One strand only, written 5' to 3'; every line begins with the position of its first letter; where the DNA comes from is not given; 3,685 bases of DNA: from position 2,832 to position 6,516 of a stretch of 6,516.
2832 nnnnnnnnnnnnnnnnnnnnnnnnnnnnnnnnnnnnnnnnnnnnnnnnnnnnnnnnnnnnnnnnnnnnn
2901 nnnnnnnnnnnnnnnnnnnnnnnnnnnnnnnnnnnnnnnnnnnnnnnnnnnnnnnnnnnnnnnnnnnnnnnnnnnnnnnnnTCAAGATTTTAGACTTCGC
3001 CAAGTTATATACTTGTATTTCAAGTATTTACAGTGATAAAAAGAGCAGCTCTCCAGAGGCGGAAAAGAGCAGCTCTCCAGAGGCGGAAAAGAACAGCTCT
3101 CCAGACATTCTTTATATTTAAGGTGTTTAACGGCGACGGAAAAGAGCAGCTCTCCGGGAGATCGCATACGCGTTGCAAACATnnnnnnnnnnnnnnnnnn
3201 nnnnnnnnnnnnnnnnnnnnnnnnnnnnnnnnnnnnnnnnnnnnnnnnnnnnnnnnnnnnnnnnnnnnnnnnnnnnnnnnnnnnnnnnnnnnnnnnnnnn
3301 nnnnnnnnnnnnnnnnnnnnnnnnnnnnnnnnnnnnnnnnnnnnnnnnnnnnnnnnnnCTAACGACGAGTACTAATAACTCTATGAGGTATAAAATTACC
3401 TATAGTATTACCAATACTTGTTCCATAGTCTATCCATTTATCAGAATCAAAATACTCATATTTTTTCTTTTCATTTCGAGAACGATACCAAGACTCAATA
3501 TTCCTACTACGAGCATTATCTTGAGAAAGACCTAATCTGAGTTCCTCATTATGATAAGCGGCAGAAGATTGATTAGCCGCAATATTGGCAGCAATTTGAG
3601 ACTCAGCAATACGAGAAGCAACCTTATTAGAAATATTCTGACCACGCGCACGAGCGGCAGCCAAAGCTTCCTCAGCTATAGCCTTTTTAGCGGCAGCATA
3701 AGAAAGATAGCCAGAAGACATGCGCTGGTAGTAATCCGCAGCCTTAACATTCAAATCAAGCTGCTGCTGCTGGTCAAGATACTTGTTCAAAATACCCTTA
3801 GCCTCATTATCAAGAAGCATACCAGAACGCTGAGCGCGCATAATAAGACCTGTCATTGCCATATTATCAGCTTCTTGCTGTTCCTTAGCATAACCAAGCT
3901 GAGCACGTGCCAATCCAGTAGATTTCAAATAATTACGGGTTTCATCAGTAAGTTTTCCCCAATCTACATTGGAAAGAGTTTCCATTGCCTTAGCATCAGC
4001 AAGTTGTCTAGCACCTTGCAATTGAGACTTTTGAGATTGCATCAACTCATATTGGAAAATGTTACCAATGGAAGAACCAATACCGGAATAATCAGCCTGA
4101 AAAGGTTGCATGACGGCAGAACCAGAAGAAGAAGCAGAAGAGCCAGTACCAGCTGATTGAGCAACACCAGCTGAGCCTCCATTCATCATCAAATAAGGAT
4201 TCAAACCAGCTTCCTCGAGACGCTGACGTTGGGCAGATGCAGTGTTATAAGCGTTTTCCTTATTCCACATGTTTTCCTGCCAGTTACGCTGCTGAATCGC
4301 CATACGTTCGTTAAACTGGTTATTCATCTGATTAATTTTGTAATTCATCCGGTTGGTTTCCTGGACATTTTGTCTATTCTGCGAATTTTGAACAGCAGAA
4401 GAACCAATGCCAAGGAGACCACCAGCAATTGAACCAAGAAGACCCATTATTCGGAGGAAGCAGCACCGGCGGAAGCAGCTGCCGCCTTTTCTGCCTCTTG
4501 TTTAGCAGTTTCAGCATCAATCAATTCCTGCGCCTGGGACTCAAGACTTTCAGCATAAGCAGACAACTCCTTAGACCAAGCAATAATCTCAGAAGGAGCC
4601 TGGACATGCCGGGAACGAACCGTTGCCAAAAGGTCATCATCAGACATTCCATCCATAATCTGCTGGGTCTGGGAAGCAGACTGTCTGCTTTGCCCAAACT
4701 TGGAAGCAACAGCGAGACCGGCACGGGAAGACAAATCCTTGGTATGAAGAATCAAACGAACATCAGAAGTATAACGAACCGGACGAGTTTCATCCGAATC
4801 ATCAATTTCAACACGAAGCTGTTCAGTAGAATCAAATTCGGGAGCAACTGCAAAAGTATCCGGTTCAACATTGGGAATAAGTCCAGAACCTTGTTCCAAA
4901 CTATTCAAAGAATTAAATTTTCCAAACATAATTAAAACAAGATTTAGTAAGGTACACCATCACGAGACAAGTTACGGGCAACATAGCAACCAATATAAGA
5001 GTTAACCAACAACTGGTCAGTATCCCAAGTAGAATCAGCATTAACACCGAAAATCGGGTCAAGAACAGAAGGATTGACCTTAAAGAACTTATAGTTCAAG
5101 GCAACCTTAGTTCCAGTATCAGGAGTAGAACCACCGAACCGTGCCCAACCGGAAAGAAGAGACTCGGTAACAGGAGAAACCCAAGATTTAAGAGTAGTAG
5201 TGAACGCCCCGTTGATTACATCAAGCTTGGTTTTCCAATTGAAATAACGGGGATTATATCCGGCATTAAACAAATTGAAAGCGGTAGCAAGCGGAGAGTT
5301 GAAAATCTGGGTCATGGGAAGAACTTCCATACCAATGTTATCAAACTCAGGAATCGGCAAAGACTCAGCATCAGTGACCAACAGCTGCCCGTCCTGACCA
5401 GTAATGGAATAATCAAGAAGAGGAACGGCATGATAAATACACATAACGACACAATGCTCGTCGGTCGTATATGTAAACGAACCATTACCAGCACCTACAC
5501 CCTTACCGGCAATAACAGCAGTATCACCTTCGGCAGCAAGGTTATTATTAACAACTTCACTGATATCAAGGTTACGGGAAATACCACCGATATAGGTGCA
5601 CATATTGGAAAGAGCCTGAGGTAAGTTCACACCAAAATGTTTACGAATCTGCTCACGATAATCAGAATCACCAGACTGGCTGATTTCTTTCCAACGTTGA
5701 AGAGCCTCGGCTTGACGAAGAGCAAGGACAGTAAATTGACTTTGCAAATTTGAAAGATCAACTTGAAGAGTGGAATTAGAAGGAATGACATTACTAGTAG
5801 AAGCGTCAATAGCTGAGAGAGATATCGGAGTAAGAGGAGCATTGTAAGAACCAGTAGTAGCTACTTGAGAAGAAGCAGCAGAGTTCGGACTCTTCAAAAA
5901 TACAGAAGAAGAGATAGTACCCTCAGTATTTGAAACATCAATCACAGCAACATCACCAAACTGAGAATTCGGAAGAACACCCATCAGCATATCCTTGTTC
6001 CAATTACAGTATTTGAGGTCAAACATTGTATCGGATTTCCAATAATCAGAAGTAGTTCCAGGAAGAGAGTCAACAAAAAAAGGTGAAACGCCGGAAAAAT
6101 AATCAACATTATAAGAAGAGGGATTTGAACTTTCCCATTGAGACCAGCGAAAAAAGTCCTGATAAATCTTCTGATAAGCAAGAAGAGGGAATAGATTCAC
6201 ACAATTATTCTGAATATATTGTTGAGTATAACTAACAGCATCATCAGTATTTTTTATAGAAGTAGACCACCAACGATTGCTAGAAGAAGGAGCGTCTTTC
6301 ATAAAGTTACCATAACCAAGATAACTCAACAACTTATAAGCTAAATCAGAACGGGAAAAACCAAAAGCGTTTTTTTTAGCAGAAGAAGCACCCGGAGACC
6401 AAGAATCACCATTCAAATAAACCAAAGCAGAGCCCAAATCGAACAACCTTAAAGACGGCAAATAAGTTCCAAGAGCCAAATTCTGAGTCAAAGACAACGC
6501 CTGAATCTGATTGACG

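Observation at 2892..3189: Iteron-like array: five copies of a palindromic 16-nt core embedded in nested direct and tandem repeats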

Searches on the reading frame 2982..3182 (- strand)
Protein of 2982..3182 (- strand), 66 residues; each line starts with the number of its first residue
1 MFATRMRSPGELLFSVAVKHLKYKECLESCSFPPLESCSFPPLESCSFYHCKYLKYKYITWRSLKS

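Call 9: search_protein_families(library=pfam, proteins=[window:2982-3182:-], max_evalue=0.01)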
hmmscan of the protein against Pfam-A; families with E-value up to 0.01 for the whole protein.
window:2982-3182:- (66 aa): 0 families

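Call 10: search_protein_families(library=phrogs, proteins=[window:2982-3182:-], max_evalue=0.01)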
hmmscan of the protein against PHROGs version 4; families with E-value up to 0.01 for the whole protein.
window:2982-3182:- (66 aa): 0 families

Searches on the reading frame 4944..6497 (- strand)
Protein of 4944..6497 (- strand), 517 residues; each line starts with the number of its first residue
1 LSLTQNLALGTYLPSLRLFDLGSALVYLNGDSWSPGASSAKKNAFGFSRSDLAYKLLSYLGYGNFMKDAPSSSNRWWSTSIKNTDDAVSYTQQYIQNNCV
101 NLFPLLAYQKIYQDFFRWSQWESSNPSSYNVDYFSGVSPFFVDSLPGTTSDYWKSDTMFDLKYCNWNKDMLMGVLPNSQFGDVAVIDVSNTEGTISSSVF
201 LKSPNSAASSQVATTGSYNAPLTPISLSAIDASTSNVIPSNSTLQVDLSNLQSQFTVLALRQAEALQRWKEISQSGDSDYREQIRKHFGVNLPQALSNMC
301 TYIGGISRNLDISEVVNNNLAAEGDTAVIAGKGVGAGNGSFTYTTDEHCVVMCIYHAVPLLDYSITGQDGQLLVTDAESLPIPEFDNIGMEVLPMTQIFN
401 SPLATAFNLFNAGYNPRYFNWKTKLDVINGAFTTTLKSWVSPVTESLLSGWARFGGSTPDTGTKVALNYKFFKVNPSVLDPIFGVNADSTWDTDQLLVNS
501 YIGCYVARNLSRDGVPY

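Call 9: search_protein_families(library=pfam, proteins=[window:4944-6497:-], max_evalue=0.01)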
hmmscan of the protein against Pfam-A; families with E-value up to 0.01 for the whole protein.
window:4944-6497:- (517 aa): 1 family
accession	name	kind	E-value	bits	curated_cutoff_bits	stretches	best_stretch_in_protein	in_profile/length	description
PF02305.22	Phage_F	-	6.2e-17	62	25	1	85-439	115-443/501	Capsid protein (F protein)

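Call 10: search_protein_families(library=phrogs, proteins=[window:4944-6497:-], max_evalue=0.01)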
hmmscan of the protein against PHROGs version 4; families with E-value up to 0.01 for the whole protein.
window:4944-6497:- (517 aa): 1 family
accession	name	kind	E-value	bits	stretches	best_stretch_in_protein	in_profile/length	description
phrog_514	-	head and packaging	1.4e-47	163.6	1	56-516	127-513/531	major head protein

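Call 66: find_related_loci(query=window:4944-6497:-, collection=genome_contigs, flank=8000)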
Query window:4944-6497:- (517 aa) in genome_contigs; peptide patterns used: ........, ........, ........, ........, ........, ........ (x = any residue, [..] = any of these).
39 stretches matched a pattern; 3 encode a relative of the query (tblastn E <= 1e-3); 3 distinct loci.
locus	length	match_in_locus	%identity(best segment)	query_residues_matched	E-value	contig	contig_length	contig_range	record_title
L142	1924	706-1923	68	1-389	0e+0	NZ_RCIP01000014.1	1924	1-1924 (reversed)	Saccharospirillum alexandrii strain LZ-5 scaffold14, whole genome shotgun sequence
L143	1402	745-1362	64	1-222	2e-94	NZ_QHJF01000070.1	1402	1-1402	Marinomonas arctica strain 328 contig70, whole genome shotgun sequence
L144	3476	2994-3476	44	2-178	9e-39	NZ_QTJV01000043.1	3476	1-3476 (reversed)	Chitinophaga silvisoli strain K20C18050901 contig43, whole genome shotgun sequence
